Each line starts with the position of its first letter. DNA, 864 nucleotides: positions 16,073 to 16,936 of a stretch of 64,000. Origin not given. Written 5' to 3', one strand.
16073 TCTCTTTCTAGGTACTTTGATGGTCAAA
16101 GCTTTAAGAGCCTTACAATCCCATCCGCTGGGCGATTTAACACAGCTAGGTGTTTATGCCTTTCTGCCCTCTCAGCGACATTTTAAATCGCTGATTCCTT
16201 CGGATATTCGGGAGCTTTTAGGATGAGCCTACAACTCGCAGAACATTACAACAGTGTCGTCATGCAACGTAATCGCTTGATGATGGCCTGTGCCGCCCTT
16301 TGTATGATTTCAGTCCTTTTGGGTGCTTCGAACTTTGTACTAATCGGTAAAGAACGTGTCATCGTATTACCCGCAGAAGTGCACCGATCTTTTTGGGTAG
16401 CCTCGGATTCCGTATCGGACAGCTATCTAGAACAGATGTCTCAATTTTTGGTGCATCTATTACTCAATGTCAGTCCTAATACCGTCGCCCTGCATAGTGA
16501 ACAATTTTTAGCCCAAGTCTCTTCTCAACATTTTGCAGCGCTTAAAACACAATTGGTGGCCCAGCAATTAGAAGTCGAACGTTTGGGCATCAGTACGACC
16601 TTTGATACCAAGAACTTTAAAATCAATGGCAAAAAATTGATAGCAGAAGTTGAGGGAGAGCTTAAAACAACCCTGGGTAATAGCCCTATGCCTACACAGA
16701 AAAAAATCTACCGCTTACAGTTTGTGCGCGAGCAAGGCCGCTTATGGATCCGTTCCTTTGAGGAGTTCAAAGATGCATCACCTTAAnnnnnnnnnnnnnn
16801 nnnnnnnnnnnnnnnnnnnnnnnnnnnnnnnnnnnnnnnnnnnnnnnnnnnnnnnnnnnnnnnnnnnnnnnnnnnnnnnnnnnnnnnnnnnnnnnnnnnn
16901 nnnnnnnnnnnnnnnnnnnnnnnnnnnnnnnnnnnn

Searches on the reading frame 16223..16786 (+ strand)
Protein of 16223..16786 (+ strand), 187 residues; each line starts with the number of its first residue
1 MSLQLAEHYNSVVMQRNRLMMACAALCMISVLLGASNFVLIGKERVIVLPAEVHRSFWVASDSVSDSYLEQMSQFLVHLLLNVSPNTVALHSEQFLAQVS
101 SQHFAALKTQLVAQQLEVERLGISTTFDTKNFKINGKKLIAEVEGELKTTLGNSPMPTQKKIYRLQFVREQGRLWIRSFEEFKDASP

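Call 9: search_protein_families(library=pfam, proteins=[window:16223-16786:+])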
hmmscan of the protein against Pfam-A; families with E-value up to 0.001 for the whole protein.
window:16223-16786:+ (187 aa): 1 family
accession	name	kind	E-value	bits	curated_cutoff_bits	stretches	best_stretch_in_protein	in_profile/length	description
PF05309.16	TraE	-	6.3e-41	140.2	24.8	1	7-181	8-182/182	TraE protein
